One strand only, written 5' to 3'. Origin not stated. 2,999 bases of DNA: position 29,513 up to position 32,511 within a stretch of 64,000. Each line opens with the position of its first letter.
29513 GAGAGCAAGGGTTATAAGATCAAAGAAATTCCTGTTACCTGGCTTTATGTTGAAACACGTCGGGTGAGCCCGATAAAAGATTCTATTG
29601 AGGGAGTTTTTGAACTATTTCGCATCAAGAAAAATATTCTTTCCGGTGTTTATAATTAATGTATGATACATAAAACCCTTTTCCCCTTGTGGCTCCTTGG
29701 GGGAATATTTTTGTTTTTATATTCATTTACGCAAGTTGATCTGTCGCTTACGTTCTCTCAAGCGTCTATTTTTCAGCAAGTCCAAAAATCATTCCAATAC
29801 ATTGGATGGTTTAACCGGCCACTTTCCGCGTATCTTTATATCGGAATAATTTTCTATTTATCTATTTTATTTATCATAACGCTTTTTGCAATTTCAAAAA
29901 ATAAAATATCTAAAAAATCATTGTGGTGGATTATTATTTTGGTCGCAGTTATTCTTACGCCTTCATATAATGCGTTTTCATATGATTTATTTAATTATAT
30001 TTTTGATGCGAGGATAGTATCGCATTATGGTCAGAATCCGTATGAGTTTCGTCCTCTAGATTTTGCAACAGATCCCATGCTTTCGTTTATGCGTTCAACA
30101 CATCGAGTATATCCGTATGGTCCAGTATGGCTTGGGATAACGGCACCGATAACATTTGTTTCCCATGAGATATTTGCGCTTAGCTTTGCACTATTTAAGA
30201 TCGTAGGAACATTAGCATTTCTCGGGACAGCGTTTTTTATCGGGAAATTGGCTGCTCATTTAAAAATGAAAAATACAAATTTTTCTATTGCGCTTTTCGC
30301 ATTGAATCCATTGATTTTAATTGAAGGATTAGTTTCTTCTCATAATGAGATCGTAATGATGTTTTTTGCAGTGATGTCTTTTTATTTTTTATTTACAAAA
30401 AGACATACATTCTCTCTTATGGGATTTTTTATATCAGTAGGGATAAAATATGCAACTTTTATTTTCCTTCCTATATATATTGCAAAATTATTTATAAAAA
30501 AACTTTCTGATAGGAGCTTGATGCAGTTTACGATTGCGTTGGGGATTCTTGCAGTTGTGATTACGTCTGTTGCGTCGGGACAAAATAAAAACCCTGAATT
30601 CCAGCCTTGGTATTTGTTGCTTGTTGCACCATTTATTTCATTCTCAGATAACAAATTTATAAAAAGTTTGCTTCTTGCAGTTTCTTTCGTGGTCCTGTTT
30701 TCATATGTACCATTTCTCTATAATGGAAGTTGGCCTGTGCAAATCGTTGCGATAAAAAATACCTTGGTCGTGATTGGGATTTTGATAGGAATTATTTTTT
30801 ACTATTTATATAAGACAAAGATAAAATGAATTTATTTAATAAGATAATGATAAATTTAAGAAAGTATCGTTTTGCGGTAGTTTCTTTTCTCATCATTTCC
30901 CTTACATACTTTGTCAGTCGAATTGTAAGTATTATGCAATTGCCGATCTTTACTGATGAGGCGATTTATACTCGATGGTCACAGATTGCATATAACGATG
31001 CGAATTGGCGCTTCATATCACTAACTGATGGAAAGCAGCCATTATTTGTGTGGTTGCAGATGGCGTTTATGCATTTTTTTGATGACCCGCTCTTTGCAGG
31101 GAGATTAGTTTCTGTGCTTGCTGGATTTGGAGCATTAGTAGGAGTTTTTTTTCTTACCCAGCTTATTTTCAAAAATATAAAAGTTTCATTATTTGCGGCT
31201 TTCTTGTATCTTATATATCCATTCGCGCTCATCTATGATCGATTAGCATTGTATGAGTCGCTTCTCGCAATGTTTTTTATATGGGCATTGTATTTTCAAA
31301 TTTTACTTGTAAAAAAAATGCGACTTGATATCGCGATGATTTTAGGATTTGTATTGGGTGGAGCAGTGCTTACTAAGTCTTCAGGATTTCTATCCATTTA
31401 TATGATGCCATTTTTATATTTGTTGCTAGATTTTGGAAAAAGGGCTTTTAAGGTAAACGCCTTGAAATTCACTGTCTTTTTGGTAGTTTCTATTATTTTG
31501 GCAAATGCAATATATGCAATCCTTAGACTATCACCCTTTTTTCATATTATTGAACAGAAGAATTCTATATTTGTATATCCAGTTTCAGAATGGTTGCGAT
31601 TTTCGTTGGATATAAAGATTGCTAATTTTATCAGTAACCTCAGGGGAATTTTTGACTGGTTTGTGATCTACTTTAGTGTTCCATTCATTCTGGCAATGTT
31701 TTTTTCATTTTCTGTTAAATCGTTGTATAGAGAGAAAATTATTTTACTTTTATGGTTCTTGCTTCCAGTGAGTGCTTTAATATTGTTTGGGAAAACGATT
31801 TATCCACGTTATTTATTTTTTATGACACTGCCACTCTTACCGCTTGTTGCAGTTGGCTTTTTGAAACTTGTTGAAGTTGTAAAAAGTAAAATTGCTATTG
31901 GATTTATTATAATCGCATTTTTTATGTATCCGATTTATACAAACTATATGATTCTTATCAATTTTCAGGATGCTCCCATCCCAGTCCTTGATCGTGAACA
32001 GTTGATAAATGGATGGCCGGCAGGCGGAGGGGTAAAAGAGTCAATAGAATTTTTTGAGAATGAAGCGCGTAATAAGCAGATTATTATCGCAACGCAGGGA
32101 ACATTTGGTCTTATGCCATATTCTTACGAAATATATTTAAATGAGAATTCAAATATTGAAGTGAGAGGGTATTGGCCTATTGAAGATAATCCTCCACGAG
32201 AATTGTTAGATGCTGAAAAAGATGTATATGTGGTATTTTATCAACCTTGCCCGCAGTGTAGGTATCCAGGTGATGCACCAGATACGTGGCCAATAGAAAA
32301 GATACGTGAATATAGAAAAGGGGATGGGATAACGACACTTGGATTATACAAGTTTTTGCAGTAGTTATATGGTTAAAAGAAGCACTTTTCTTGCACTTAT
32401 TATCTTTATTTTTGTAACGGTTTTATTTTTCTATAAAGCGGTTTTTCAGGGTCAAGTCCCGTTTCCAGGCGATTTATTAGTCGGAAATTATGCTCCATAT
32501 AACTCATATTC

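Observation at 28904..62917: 34-kb uninterrupted co-directional glycosylation supercluster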

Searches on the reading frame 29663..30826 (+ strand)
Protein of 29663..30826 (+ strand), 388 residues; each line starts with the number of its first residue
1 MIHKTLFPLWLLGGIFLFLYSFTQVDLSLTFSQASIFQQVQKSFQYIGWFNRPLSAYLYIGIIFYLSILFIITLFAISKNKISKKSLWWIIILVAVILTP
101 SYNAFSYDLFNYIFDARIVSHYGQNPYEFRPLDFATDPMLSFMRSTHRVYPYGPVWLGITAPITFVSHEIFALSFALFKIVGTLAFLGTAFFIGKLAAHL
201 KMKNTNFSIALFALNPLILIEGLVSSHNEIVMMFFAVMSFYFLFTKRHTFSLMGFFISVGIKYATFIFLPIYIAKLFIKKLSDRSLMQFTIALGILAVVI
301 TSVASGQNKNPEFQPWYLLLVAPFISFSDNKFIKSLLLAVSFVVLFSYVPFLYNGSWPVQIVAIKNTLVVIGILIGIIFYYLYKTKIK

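Call 3: search_protein_families(library=pfam, proteins=[window:29663-30826:+], max_evalue=0.01)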
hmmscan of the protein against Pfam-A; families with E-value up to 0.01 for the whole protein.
window:29663-30826:+ (388 aa): 1 family
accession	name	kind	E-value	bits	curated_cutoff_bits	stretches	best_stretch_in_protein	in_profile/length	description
PF09594.16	GT87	-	0.00098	19.4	25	1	150-373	1-208/237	Glycosyltransferase family 87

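Call 58: find_homologous_proteins(query=window:29663-30826:+, max_evalue=0.00001)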
Query window:29663-30826:+ (388 aa): 1764 proteins with E <= 0.00001 among 8000 candidates; the best 120 are listed.
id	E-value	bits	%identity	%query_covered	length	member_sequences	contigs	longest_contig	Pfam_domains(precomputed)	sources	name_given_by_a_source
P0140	1.3e-183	629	100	76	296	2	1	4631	PF26314.1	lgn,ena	-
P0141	2.2e-157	543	62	99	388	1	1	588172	PF09594.17,PF26314.1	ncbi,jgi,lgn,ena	-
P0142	1.6e-156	540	65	99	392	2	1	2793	PF26314.1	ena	-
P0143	4.4e-155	535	63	99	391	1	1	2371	PF09594.17,PF26314.1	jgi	jgi:hypothetical protein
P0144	2.6e-154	532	62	99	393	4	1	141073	PF26314.1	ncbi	-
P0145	1.3e-152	527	62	99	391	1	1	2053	PF26314.1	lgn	-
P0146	1.7e-152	526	61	100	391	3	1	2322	PF26314.1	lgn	-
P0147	6.6e-152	525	63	99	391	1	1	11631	PF09594.17,PF26314.1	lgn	-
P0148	8.4e-150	518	63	94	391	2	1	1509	PF09594.17,PF26314.1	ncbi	-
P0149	1.3e-149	517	63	99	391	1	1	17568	PF09594.17,PF26314.1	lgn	-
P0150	4.3e-149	515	59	99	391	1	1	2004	PF26314.1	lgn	-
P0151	1.3e-148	514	62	98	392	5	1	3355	PF09594.17,PF26314.1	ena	-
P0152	1.0e-147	511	61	99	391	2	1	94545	PF09594.17,PF26314.1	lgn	-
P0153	5.5e-147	508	58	99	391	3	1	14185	PF09594.17,PF26314.1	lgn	-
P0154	1.3e-146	507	62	94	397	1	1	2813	PF26314.1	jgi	-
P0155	2.5e-146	506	60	98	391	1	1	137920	PF09594.17,PF26314.1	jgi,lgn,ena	-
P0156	6.2e-146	505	59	99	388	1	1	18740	PF26314.1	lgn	-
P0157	3.7e-145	502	59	99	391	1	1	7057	PF09594.17,PF26314.1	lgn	-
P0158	1.7e-144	500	57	100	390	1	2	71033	PF09594.17,PF26314.1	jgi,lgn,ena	-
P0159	2.1e-123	431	54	98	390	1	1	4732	PF26314.1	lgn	-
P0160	2.9e-123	430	54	98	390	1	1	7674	PF26314.1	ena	-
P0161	8.5e-123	429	53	98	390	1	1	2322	PF26314.1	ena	-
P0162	7.8e-113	396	52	99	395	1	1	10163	PF26314.1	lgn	-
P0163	3.9e-111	390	51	99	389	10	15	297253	PF26314.1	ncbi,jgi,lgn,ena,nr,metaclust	ncbi:MAG: hypothetical protein COX79_05320 [Candidatus Levybacteria bacterium CG_4_10_14_0_2_um_filt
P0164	4.3e-111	390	52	98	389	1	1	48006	PF26314.1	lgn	-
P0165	3.4e-110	387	51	94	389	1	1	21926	PF09594.17,PF26314.1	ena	-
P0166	1.8e-109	385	49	97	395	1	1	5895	PF26314.1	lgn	-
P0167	2.8e-108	381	50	99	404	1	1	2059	PF26314.1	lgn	-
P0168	1.5e-107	379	51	98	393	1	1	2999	PF26314.1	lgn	-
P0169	1.1e-105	372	50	95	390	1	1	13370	PF26314.1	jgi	jgi:hypothetical protein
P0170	6.5e-105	370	49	99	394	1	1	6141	PF26314.1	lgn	-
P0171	1.5e-104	369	48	99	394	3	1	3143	PF09594.17,PF26314.1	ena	-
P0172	3.1e-104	368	49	99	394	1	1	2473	PF26314.1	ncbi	-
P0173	3.7e-104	367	49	99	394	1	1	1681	PF09594.17,PF26314.1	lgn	-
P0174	4.1e-104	367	60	76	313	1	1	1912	PF26314.1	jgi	-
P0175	4.5e-104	367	47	98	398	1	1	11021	PF26314.1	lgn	-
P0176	1.0e-103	366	51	96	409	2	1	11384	PF26314.1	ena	-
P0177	9.8e-103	363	50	95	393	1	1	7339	PF09594.17,PF26314.1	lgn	-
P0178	1.6e-102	362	50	96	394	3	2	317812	PF26314.1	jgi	-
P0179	2.5e-102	361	47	98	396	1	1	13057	PF26314.1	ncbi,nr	ncbi:MAG: hypothetical protein Q7K55_09210 [Candidatus Levybacteria bacterium]|nr:hypothetical prote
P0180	2.5e-102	361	48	97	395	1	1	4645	PF26314.1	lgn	-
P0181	9.6e-102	359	49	97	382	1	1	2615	PF26314.1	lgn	-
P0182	2.7e-101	358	52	95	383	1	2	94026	PF26314.1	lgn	-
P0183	7.9e-101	356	48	99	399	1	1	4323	PF26314.1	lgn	-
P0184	9.7e-101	356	47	98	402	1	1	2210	PF26314.1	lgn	-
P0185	1.2e-100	356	50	95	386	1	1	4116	PF26314.1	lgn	-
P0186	1.3e-100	356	49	96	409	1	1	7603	PF26314.1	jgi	-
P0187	5.8e-100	354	51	93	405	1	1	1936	PF26314.1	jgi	jgi:hypothetical protein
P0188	6.2e-100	353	51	95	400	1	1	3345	PF26314.1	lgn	-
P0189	6.6e-100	353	49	97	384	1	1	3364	PF09594.17,PF26314.1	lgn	-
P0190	9.0e-100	353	48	98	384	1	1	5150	PF26314.1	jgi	jgi:hypothetical protein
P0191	1.2e-99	353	48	98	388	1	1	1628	PF26314.1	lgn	-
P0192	1.2e-99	352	49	96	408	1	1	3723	PF26314.1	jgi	-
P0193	1.3e-99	352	48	97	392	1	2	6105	PF26314.1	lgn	-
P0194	1.7e-99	352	49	96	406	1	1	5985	PF26314.1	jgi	jgi:hypothetical protein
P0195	2.8e-99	351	50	96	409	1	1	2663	PF26314.1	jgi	-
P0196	9.5e-99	350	47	96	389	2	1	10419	PF09594.17,PF26314.1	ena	-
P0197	1.0e-98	349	49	96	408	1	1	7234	PF26314.1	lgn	-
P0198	1.2e-98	349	49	93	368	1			PF26314.1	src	-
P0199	1.8e-98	349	46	99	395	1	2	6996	PF26314.1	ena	-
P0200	1.9e-98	349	50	91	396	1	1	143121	PF26314.1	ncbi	-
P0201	2.3e-98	348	49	91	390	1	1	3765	PF26314.1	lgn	-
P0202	5.4e-98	347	48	96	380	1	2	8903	PF26314.1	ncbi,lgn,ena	-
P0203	7.0e-98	347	48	98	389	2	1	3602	PF09594.17,PF26314.1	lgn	-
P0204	7.5e-98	347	50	96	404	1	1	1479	PF26314.1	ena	-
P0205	1.2e-97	346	48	95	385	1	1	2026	PF26314.1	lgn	-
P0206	1.2e-97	346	46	99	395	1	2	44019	PF26314.1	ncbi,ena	-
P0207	1.2e-97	346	46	97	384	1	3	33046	PF26314.1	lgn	-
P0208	1.5e-97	346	46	96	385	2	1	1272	PF26314.1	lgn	-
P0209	1.7e-97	345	48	97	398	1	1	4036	PF26314.1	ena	-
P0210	1.8e-97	345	46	99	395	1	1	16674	PF26314.1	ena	-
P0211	2.0e-97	345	49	94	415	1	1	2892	PF26314.1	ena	-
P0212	2.1e-97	345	48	99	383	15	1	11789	PF26314.1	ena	-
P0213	2.4e-97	345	48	94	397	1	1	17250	PF26314.1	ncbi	-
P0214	3.7e-97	344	48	97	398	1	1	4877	PF26314.1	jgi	-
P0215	3.7e-97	344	48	98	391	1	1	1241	PF26314.1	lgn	-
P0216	5.8e-97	344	48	95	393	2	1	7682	PF26314.1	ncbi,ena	-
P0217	6.5e-97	344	48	95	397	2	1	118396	PF26314.1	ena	-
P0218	6.6e-97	344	47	96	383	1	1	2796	PF26314.1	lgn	-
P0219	6.7e-97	343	48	91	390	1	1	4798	PF26314.1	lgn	-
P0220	8.3e-97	343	49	98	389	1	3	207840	PF26314.1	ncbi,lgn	-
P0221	9.6e-97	343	48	96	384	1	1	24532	PF26314.1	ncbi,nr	ncbi:MAG TPA: polyprenol phosphomannose-dependent alpha 1,6 mannosyltransferase MptB [Patescibacteri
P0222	9.7e-97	343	49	93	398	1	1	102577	PF26314.1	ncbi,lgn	-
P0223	1.0e-96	343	48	95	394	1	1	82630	PF26314.1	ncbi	-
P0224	1.3e-96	343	47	97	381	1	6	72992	PF26314.1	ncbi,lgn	-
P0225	1.4e-96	342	48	97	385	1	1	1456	PF26314.1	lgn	-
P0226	1.6e-96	342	49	97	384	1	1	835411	PF26314.1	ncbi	-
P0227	2.1e-96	342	48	95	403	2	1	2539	PF26314.1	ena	-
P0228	3.3e-96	341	46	98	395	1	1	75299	PF26314.1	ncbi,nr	ncbi:MAG: hypothetical protein HYW62_04815 [Candidatus Levybacteria bacterium]|nr:hypothetical prote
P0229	4.0e-96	341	48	97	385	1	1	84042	PF26314.1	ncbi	-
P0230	4.4e-96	341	49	91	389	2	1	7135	PF26314.1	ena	-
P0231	4.5e-96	341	49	94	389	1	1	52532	PF26314.1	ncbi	-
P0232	4.6e-96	341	47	99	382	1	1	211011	PF09594.17,PF26314.1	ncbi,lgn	-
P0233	5.1e-96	341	49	94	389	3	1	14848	PF26314.1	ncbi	-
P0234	5.5e-96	340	48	97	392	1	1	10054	PF26314.1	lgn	-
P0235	7.0e-96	340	48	97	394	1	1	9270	PF26314.1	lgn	-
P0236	7.7e-96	340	47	95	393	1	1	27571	PF26314.1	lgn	-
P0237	1.0e-95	340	49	98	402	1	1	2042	PF26314.1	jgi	jgi:hypothetical protein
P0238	1.3e-95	339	46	94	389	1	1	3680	PF09594.17,PF26314.1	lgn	-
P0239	1.4e-95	339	46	98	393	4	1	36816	PF26314.1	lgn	-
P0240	1.6e-95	339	48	91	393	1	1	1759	PF09594.17,PF26314.1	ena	-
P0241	1.7e-95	339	49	96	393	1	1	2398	PF26314.1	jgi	-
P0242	1.9e-95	339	47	100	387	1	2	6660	PF26314.1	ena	-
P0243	2.0e-95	339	46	96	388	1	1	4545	PF26314.1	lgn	-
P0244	2.3e-95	338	47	97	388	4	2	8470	PF26314.1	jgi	jgi:hypothetical protein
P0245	2.5e-95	338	48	97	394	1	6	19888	PF26314.1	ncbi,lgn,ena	-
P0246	2.8e-95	338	49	95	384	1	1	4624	PF26314.1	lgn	-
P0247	2.9e-95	338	50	91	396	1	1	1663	PF26314.1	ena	-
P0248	3.0e-95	338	49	96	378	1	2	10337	PF26314.1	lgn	-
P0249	3.1e-95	338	48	95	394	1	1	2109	PF26314.1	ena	-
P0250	3.3e-95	338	48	93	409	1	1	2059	PF26314.1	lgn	-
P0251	3.4e-95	338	50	90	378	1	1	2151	PF26314.1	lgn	-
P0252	3.8e-95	338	48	95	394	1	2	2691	PF26314.1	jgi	-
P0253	4.0e-95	338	49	93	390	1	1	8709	PF26314.1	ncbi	-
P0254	4.0e-95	338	50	91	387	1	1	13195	PF26314.1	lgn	-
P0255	4.5e-95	337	50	94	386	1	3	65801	PF26314.1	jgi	jgi:hypothetical protein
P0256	4.6e-95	337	49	96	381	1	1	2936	PF26314.1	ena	-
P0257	5.2e-95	337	47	95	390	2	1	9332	PF26314.1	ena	-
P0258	5.6e-95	337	50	92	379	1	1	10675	PF26314.1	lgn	-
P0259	5.6e-95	337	50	97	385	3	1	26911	PF26314.1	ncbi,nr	ncbi:MAG: hypothetical protein Q7T54_02440 [Candidatus Levybacteria bacterium]|nr:hypothetical prote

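Call 59: find_encoding_contigs(protein=P0141, flank=10000, max_places=2)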
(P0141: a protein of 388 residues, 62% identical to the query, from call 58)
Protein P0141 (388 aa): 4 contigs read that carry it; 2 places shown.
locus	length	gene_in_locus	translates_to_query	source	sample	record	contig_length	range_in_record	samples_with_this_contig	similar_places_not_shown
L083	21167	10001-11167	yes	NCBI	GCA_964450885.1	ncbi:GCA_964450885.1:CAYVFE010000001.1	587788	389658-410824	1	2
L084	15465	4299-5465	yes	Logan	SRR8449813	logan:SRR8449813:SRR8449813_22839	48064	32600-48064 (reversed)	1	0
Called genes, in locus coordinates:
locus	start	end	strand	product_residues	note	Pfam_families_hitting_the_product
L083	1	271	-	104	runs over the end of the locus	PF01638:HxlR, PF01047:MarR (weak), PF13412:HTH_24 (weak)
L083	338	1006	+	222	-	PF02589:LUD_dom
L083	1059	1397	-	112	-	PF04343:DUF488, PF22751:DUF488-N3a, PF22752:DUF488-N3i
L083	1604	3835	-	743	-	PF13620:CarboxypepD_reg, PF13715:CarbopepD_reg_2 (weak)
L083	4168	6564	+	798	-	PF02190:LON_substr_bdg, PF00004:AAA, PF07728:AAA_5 (weak), PF22667:Lon_lid, PF05362:Lon_C, PF13541:ChlI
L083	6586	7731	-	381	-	PF14397:ATPgrasp_ST (faint), PF14398:ATPgrasp_YheCD (weak), PF02655:ATP-grasp_3, PF08443:RimK, PF02955:GSH-S_ATP (weak)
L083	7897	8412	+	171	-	PF14470:bPH_3 (weak)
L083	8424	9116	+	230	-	-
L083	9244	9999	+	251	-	PF00535:Glycos_transf_2, PF10111:Glyco_tranf_2_2, PF13641:Glyco_tranf_2_3 (weak)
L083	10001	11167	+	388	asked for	PF26314:MptA_B_family, PF09594:GT87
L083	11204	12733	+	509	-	PF13231:PMT_2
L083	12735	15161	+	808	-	PF09586:YfhO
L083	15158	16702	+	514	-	-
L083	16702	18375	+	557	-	PF10131:PTPS_related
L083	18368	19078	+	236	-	PF00535:Glycos_transf_2, PF10111:Glyco_tranf_2_2 (weak)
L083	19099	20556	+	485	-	PF01943:Polysacc_synt, PF13440:Polysacc_synt_3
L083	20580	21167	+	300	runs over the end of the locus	PF00535:Glycos_transf_2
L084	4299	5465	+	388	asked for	PF26314:MptA_B_family, PF09594:GT87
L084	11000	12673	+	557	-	PF10131:PTPS_related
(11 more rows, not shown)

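Call 68: predict_structure(alignment_id=A2)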
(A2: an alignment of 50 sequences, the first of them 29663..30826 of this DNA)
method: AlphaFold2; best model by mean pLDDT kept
length: 388 residues; sequences in the alignment: 50
mean_pLDDT: 88.8   pTM: 0.91
mean pLDDT of the five models: 88.8, 88.4, 88.4, 88.2, 88.0
residues with pLDDT >= 90: 257; 70-90: 90; 50-70: 34; < 50: 7
segments of 3 or more residues with pLDDT < 50: 29-34
pLDDT, mean of each block of 10 residues (from residue 1): 83 94 63 58 72 90 98 95 96 96 73 89 89 82 62 87 89 88 98 98 96 98 93 98 97 97 94 91 94 96 73 93 96 96 95 88 94 97 75
secondary structure, 60 per line:
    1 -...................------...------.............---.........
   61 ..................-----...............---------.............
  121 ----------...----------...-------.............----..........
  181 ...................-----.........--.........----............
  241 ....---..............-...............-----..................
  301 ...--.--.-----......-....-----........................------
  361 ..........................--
elements in order: H2-20 H36-48 H52-78 H84-98 H108-120 H154-166 H171-199 H205-213 H216-224 H229-244 H248-261 H263-277 H283-303 H315-320 H322-325 H331-354 H361-386

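Call 70: fold_search(model_id=the predicted structure, library=pdb)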
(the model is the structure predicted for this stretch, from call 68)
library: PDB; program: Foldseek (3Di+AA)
matches with E <= 10: 191; with E <= 0.001: 0
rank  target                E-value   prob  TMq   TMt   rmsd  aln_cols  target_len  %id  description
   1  9wno_A                6.3e-02  1.00  0.41  0.39  10.2       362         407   15  Cryo-EM structure of Candida glabrata GPI mannosyltransferase I bound to Dol-P-Man (released 2025-12-03)
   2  9dm5                  1.2e-01  0.99  0.37  0.37  12.1       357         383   11  Product-Bound mannosyltransferase PimE (released 2025-06-25)
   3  9s6t_A                1.3e-01  0.98  0.36  0.30  14.5       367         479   13  Ternary cryo-EM structure of chicken ALG12 with Dol25-PP-GlcNAc2Man7, Dol25-P-Man, and Fab (released 2026-03-18)
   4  3gi9_C                2.9e-01  0.09  0.12  0.11  21.6       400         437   13  Crystal Structure of ApcT Transporter Bound to 7F11 Monoclonal Fab Fragment (released 2009-08-18)
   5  9dm7_A                4.1e-01  0.72  0.32  0.34  14.7       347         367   12  mannosyltransferase PimE in complex with Fab_E6 (released 2025-06-25)
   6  5ezm                  7.0e-01  0.57  0.33  0.25  12.0       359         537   13  Crystal Structure of ArnT from Cupriavidus metallidurans in the apo state (released 2016-02-17)
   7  7zdv_C                7.2e-01  0.06  0.12  0.10  24.1       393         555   13  IF(apo/as isolated) conformation of CydDC mutant (E500Q.C) in AMP-PNP(CydD) bound state (Dataset-20) (released 2023-04-19)
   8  8imx_U                1.0e+00  0.54  0.31  0.29  15.1       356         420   11  Cryo-EM structure of GPI-T with a chimeric GPI-anchored protein (released 2023-08-16)
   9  6ezn_F                1.1e+00  0.44  0.27  0.18  14.0       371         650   12  Cryo-EM structure of the yeast oligosaccharyltransferase (OST) complex (released 2018-01-17)
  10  6snh_X                1.1e+00  0.87  0.41  0.34  13.7       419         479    9  Cryo-EM structure of yeast ALG6 in complex with 6AG9 Fab and Dol25-P-Glc (released 2020-03-11)
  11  9s6u_A                1.3e+00  0.66  0.38  0.29  15.0       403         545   11  Ternary cryo-EM structure of human ALG9 with Dol25-PP-GlcNAc2Man8, Dol25-P-Man and Fab (released 2026-03-18)
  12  8e6l                  1.3e+00  0.06  0.14  0.15  20.7       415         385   11  X-ray structure of the Deinococcus radiodurans Nramp/MntH divalent transition metal transporter D296A mutant in an inwar (released 2023-05-03)
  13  5xf1_A                1.4e+00  0.04  0.12  0.10  26.8       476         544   10  Structure of the Full-length glucagon class B G protein-coupled receptor (released 2017-05-24)
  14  5l22_A                1.5e+00  0.07  0.15  0.12  27.8       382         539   10  PrtD T1SS ABC transporter (released 2017-03-08)
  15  7wc8                  1.6e+00  0.06  0.14  0.15  25.2       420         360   11  Crystal structure of serotonin 2A receptor in complex with lumateperone (released 2022-01-26)
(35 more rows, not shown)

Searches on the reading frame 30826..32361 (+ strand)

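Call 3: search_protein_families(library=pfam, proteins=[window:30826-32361:+], max_evalue=0.01)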
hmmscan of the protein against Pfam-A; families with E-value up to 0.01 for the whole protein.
window:30826-32361:+ (512 aa): 1 family
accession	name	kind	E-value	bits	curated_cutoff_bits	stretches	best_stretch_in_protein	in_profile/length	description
PF13231.12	PMT_2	-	5.7e-13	49.8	26.1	1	72-229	4-159/160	Dolichyl-phosphate-mannose-protein mannosyltransferase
